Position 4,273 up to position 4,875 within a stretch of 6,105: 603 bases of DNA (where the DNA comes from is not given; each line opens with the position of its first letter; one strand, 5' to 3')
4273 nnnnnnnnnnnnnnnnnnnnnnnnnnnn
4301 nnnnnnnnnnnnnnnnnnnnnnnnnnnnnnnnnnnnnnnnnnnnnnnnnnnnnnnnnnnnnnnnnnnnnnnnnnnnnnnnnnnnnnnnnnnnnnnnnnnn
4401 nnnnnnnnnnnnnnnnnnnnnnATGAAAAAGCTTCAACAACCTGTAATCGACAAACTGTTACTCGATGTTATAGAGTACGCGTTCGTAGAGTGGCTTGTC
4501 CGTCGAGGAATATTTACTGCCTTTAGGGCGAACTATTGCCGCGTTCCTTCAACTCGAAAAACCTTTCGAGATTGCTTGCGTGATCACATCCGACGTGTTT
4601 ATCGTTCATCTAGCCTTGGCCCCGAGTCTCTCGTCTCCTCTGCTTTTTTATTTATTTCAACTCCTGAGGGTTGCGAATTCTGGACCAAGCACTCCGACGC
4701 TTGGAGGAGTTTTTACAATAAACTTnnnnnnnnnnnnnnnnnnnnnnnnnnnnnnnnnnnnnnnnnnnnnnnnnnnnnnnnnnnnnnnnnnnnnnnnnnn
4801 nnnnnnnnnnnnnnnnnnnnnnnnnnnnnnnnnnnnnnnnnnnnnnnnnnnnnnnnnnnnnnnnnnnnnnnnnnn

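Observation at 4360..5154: Self-contained promoter, two unassigned ORFs and terminator (moron-like cassette) downstream of the pilot gene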

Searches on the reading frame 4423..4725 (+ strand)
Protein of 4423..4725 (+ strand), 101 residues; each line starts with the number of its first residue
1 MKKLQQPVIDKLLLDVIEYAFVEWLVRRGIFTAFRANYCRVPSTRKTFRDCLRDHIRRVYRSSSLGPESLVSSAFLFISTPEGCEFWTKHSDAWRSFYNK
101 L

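Call 6: search_protein_families(library=phrogs, proteins=[window:4423-4725:+], max_evalue=1)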
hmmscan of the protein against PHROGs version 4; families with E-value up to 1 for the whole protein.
window:4423-4725:+ (101 aa): 2 families
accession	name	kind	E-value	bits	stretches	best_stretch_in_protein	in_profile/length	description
phrog_10949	-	unknown function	0.011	17.2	1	67-90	52-75/80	-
phrog_16354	-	unknown function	0.12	13.7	1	68-90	45-67/76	-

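Call 7: search_protein_families(library=pfam, proteins=[window:4423-4725:+], max_evalue=1)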
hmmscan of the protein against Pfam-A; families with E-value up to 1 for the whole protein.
window:4423-4725:+ (101 aa): 1 family
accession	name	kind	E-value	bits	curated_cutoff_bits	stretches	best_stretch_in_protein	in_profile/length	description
PF16371.11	MetallophosN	-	0.26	12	35.6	1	72-100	37-64/77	N terminal of Calcineurin-like phosphoesterase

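Call 9: search_dna_similar(query=window:4423-4725:+, collection=phages, mode=protein, max_evalue=1)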
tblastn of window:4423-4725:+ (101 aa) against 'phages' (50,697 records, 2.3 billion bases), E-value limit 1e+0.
Records with a match: 8; places in all: 8; records where one place covers at least 80% of the query: 8.
Best place of each record, by identity: <60% 8.
By first word of the organism name: Microviridae 8.
By host as written in the record: - 8.
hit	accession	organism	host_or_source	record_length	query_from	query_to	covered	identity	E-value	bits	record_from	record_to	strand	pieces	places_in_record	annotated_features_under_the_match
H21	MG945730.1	Microviridae sp.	pig feces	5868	1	97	96%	41.2%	3e-11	64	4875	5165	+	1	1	similar to hypothetical protein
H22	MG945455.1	Microviridae sp.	musk deer feces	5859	1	98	97%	40.8%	6e-11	62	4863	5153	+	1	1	similar to hypothetical protein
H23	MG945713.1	Microviridae sp.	pig feces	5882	12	97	85%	44.2%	1e-9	59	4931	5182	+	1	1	similar to hypothetical protein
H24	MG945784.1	Microviridae sp.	pig feces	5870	12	97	85%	44.2%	1e-9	59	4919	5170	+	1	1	similar to hypothetical protein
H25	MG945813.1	Microviridae sp.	pig feces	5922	12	97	85%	44.2%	2e-9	59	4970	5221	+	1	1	similar to hypothetical protein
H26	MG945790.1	Microviridae sp.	pig feces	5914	10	97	87%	38.5%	1e-7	53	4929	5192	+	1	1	similar to hypothetical protein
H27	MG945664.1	Microviridae sp.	pig feces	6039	12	99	87%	34.1%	8e-7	51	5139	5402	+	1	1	similar to hypothetical protein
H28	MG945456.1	Microviridae sp.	masked civet feces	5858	12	97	85%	30.2%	9e-4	42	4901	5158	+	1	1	similar to hypothetical protein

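Call 18: find_homologous_proteins(query=window:4423-4725:+, max_evalue=0.01)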
Query window:4423-4725:+ (101 aa): 146 proteins with E <= 0.01 among 147 candidates; the best 120 are listed.
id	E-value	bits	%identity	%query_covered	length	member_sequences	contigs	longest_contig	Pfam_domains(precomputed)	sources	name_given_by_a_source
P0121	3.8e-63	228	100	100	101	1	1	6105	-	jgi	-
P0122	8.3e-52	191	84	100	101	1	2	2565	-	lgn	-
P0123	2.5e-50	187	83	100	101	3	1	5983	-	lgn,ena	-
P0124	7.7e-50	185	82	100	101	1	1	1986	-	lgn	-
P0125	8.1e-50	185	81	100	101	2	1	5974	-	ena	-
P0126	3.1e-49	183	80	100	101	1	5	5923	-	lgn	-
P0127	4.1e-49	183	81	100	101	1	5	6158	-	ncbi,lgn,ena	-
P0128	6.4e-49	182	80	100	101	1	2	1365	-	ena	-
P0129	7.0e-49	182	82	100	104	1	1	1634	-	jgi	-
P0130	7.2e-49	182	80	100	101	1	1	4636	-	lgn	-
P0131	1.1e-48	181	84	100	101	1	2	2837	-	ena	-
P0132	1.4e-48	181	80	100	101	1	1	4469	-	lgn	-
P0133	1.5e-48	181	78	100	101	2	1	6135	-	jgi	-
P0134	3.1e-48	180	83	100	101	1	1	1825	-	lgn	-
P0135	3.1e-48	180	79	100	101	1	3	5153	-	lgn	-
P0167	1.1e-45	172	75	100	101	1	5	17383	-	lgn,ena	-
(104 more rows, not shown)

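Call 34: predict_structure(alignment_id=A2)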
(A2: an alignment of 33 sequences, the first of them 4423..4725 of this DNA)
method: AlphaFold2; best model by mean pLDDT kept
length: 101 residues; sequences in the alignment: 33
mean_pLDDT: 87.9   pTM: 0.80
mean pLDDT of the five models: 87.9, 78.1, 76.7, 76.1, 73.6
residues with pLDDT >= 90: 62; 70-90: 27; 50-70: 10; < 50: 2
segments of 3 or more residues with pLDDT < 50: none
pLDDT, mean of each block of 10 residues (from residue 1): 62 92 97 90 80 91 89 89 94 95 85
secondary structure, 60 per line:
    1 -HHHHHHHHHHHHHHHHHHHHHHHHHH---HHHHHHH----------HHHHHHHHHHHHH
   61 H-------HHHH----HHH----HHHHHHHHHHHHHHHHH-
elements in order: H2-27 H31-37 H48-61 H69-72 H84-100

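Call 38: fold_search(model_id=the predicted structure, library=pdb)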
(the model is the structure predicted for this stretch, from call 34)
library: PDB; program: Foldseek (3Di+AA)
matches with E <= 10: 6; with E <= 0.001: 0
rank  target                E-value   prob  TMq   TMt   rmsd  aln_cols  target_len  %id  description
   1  9jdm_A                5.4e+00  0.02  0.22  0.07  19.1       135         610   15  Cryo-EM structure of human TRPV3 determined in MSP2N2 nanodisc (released 2025-03-26)
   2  3o39_A                6.6e+00  0.02  0.19  0.20  11.2        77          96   14  Crystal Structure of SPY (released 2011-02-16)
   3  8eqm_A                7.0e+00  0.02  0.23  0.10  11.0        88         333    9  Structure of a dimeric photosystem II complex acclimated to far-red light (released 2022-12-28)
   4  3r2d_B                7.4e+00  0.03  0.28  0.22  11.0       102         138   17  Crystal Structure of Antitermination Factors NusB and NusE in complex with dsRNA (released 2011-06-22)
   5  8wpl_D                9.0e+00  0.03  0.32  0.08   8.4       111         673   14  Cryo-EM structure of the human TRPC1/C4 heteromer (released 2024-10-16)
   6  6jzo_A                9.6e+00  0.03  0.34  0.08   7.9       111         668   13  Structure of the mouse TRPC4 ion channel (released 2020-10-21)

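Call 59: find_encoding_contigs(protein=P0167, flank=10000, max_places=3)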
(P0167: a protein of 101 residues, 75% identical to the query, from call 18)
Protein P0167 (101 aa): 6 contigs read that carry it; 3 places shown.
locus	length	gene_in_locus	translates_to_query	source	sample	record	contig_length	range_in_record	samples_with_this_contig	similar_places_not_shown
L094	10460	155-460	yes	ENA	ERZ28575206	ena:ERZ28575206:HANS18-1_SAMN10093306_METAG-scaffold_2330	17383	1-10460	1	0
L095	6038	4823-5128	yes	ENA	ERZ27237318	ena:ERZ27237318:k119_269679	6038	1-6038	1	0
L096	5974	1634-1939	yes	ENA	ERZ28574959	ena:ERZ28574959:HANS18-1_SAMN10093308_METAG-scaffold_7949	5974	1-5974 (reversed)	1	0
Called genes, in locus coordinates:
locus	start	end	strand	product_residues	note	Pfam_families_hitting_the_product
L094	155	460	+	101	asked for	-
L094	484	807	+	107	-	-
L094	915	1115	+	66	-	-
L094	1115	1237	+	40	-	-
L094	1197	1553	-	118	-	PF28550:DUF8436 (weak)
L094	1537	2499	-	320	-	PF07949:YbbR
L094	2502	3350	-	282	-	PF19293:CdaA_N, PF02457:DAC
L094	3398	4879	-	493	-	PF00587:tRNA-synt_2b, PF03129:HGTP_anticodon, PF09180:ProRS-C_1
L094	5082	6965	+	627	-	PF13522:GATase_6, PF13537:GATase_7, PF00733:Asn_synthase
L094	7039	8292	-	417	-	PF00535:Glycos_transf_2, PF13641:Glyco_tranf_2_3, PF13506:Glyco_transf_21 (faint), PF13632:Glyco_trans_2_3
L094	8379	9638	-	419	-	PF00535:Glycos_transf_2, PF13641:Glyco_tranf_2_3, PF13632:Glyco_trans_2_3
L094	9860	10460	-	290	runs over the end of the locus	PF08501:Shikimate_dh_N, PF01488:Shikimate_DH, PF03435:Sacchrp_dh_NADP (faint)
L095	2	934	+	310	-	?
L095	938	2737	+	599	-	PF02305:Phage_F (weak)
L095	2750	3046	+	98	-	-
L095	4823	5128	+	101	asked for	-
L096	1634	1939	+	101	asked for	-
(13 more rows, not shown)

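Call 67: search_protein_families(library=phrogs, alignment_id=A2, max_evalue=0.1)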
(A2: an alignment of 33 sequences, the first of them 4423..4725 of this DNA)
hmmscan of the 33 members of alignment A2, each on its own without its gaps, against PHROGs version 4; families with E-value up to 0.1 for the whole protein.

A. member 1, window:4423-4725:+ (101 aa): 1 family
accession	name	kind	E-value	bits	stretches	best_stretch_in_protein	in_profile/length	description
phrog_10949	-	unknown function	0.011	17.2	1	67-90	52-75/80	-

B. families by the number of members that match (of 33 scanned): 8 families
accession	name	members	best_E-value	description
phrog_10949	-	33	4.9e-05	-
phrog_16354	-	28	0.0014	-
phrog_25460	-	9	0.031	-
phrog_30073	-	8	0.027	-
phrog_33822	-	5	0.019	-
phrog_31074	-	1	0.063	-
phrog_20269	-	1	0.078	-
phrog_27730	-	1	0.081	-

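Call 84: search_protein_representatives(alignment_id=A2)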
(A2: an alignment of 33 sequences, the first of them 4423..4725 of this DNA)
Query: 33 sequences, 101 profile positions. Proteins with E-value up to 0.001 (for the whole library): 90; up to 1e-10: 30; up to 1e-30: 3. The best 90 are listed.
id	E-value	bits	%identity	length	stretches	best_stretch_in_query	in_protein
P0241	5.8e-34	132.1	-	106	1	4-98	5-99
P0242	3.9e-33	129.4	-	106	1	2-101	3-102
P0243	9.4e-33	128.2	-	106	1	1-98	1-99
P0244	2.7e-26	107.5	-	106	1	1-98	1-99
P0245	1.2e-25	105.4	-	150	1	1-97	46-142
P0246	1.7e-24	101.7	-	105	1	1-98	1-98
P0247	1.9e-24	101.6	-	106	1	1-99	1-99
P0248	3.5e-24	100.7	-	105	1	1-100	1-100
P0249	2.9e-23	97.7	-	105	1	1-100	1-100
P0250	3.2e-23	97.6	-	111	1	2-100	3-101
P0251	1.7e-22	95.3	-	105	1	1-98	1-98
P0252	2.5e-20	88.3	-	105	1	1-99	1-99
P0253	6.3e-20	87.0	-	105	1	1-98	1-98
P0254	9.8e-20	86.4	-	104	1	1-100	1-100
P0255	1.8e-19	85.6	-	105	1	1-99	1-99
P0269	1.9e-12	63.1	-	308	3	57-100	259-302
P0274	1.0e-08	51.1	-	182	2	19-101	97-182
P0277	6.0e-08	48.6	-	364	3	29-99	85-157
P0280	2.5e-07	46.6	-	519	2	51-99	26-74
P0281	3.8e-07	46.0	-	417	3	21-98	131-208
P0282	1.5e-06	44.1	-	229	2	61-101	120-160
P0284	2.1e-06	43.6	-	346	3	65-96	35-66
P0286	5.0e-06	42.4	-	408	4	19-95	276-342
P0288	1.0e-05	41.4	-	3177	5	9-59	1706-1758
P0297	4.0e-05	39.5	-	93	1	48-100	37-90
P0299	5.2e-05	39.2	-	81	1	21-99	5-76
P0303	1.6e-04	37.6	-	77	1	21-98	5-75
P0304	1.6e-04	37.6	-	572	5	62-97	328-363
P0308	1.9e-04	37.4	-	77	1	36-100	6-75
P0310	2.1e-04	37.2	-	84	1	57-100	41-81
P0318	3.7e-04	36.4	-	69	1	49-99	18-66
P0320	4.3e-04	36.2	-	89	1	50-100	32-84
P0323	5.9e-04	35.8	-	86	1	20-100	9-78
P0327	7.8e-04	35.4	-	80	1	62-99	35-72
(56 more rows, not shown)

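Call 85: search_protein_families(library=pfam, proteins=[P0269, P0277, P0280, P0281, P0284, P0286, P0288, P0304, P0274, P0282], max_evalue=0.01)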
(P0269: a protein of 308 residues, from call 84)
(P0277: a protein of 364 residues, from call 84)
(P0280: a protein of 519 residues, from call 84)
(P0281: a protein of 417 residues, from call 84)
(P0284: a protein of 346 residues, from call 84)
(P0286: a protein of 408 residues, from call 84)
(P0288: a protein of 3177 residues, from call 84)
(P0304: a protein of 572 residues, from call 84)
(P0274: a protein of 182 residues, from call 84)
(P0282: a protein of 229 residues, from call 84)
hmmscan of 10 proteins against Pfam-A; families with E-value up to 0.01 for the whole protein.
P0269 (308 aa): 0 families

P0277 (364 aa): 0 families

P0280 (519 aa): 1 family
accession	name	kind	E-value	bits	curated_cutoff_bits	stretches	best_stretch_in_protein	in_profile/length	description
PF18346.7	SH3_15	-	0.0061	17.3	24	0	189-253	1-24/67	Mind bomb SH3 repeat domain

P0281 (417 aa): 0 families

P0284 (346 aa): 1 family
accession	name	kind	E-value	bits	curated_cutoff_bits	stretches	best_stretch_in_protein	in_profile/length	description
PF06448.16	DUF1081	-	0.0087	16.9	25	0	29-103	31-101/112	Domain of Unknown Function (DUF1081)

P0286 (408 aa): 0 families

P0288 (3177 aa): 21 families
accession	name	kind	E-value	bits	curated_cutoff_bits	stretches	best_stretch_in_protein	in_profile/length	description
PF00041.27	fn3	-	0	1065.7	25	29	2658-2730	3-72/84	Fibronectin type III domain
PF16656.11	Pur_ac_phosph_N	-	5.3e-116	379.9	30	3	2555-2627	9-86/93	Purple acid Phosphatase, N-terminal domain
PF25300.1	Fn3_Dep-1_3rd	-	3.6e-53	177.8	26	2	2660-2736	2-81/85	Dep-1 third Fn3-like domain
PF25059.1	FN3_DSCAM-DSCAML_C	-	2.1e-45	153.4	39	1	2565-2631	12-74/89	DSCAM/DSCAML C-terminal Fn3-like domain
PF00147.23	Fibrinogen_C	-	4e-27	95.9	22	1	3102-3177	1-78/221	Fibrinogen beta and gamma chains, C-terminal globular domain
PF09673.15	TrbC_Ftype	-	1.3e-25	90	24.2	0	2362-2392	42-73/111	Type-F conjugative transfer system pilin assembly protein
PF02124.21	Marek_A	-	1.2e-22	80.6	24.1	0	1712-1777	28-89/90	Marek's disease glycoprotein A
PF16389.11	DUF4998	-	1.8e-15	57.5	29.1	0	1054-1215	36-186/199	Domain of unknown function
PF09294.16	Interfer-bind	-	1.1e-10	42.1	21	0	2684-2728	43-86/104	Interferon-alpha/beta receptor, fibronectin type III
PF17397.7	TSX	-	1.3e-10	42.1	25.8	0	2395-2435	2-41/145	TSX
PF21466.3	GH101_dom-5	-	3.4e-09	37.1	27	0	2601-2693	46-138/145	Endo-alpha-N-acetylgalactosaminidase, domain 5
PF24943.1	Fn3_Dep-1_2nd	-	3.1e-08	33.8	27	0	2898-2932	61-95/97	Dep-1 second Fn3-like domain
PF23008.3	FN3_Tor_3rd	-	4.5e-08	33.4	30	1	2665-2732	14-82/92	Tyrosine-protein kinase receptor torso, third FN3 domain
PF03413.25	PepSY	-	1.5e-07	32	24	0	1188-1217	9-38/60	Peptidase propeptide and YPEB domain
PF15627.12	CEP76-C2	-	3.3e-07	30.4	27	0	1052-1109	51-108/157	CEP76 C2 domain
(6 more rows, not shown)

P0304 (572 aa): 1 family
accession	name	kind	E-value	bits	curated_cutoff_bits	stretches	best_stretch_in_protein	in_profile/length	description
PF18774.7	APOBEC4_like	-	0.00066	20.1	26.7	0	390-425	29-64/131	APOBEC4-like -AID/APOBEC-deaminase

P0274 (182 aa): 0 families

P0282 (229 aa): 0 families

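Call 87: list_cluster_members(proteins=[P0299, P0303, P0308, P0310, P0318, P0327, P0269, P0277, P0282, P0284])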
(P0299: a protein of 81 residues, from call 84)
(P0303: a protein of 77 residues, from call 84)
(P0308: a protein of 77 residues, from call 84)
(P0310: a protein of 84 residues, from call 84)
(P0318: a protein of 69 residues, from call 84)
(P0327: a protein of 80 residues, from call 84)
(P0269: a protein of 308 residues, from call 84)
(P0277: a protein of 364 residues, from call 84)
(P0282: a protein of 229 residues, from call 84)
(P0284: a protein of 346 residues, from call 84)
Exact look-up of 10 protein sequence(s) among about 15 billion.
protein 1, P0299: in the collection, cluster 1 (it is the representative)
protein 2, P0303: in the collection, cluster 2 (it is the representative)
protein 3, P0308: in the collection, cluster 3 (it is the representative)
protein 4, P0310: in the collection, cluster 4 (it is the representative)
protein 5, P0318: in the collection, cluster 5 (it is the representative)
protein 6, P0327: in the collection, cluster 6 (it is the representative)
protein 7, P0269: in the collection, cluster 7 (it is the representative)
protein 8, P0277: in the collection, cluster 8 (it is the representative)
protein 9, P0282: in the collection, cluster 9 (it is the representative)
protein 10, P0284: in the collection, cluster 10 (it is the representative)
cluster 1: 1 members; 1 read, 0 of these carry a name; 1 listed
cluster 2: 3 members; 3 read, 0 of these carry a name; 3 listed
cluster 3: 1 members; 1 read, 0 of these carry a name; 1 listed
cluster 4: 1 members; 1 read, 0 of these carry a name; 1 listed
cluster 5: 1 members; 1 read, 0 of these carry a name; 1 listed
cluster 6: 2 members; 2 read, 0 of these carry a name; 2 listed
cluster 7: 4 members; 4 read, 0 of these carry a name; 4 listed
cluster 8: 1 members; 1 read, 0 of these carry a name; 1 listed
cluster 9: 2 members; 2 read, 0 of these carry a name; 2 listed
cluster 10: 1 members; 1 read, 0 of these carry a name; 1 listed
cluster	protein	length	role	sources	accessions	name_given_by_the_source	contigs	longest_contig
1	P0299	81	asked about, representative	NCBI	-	-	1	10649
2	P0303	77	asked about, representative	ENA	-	-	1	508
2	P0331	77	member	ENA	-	-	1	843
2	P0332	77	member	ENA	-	-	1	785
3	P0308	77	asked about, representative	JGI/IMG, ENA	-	-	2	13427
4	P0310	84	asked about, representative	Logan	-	-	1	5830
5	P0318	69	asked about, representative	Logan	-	-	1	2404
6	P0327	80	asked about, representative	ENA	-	-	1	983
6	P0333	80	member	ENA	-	-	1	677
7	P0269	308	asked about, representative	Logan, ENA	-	-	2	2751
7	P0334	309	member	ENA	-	-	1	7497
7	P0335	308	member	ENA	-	-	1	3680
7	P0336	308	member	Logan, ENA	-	-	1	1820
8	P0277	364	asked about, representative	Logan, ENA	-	-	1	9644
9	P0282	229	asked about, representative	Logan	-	-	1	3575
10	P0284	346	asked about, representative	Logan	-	-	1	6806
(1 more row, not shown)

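Call 88: search_dna_similar(query=P0318, collection=phages, mode=protein, max_evalue=0.01, max_rows=40, rows=spread)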
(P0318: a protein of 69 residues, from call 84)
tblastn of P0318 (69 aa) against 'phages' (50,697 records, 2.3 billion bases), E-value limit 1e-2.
Records with a match: 6; places in all: 6; records where one place covers at least 80% of the query: 5.
Best place of each record, by identity: <60% 6.
By first word of the organism name: Microviridae 4; uncultured 2.
By host as written in the record: - 6.
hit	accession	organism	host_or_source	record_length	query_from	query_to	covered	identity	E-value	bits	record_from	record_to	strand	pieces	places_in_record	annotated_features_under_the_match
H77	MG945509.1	Microviridae sp.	pig feces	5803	3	61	86%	41.9%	3e-6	48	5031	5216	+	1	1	none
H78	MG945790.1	Microviridae sp.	pig feces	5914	3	66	93%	30.0%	3e-4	42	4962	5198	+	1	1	similar to hypothetical protein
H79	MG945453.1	Microviridae sp.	masked civet feces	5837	3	69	97%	28.6%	6e-5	44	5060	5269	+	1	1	similar to hypothetical protein (x2)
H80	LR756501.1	uncultured phage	metagenomic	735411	2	61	87%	30.8%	1e-3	40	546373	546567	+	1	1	record has no annotation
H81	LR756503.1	uncultured phage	metagenomic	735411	2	61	87%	30.8%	1e-3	40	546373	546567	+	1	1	record has no annotation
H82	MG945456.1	Microviridae sp.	masked civet feces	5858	38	66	42%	48.3%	8e-3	38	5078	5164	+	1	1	similar to hypothetical protein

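Call 91: get_annotated_region(hit=H80, flank=3000)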
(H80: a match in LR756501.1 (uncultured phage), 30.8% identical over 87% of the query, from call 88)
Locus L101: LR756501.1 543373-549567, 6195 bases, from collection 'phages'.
description: uncultured phage genome assembly, chromosome: 1.
organism: uncultured phage (NCBI taxid 278008)
taxonomy: Viruses; environmental samples
host: -; source: metagenomic; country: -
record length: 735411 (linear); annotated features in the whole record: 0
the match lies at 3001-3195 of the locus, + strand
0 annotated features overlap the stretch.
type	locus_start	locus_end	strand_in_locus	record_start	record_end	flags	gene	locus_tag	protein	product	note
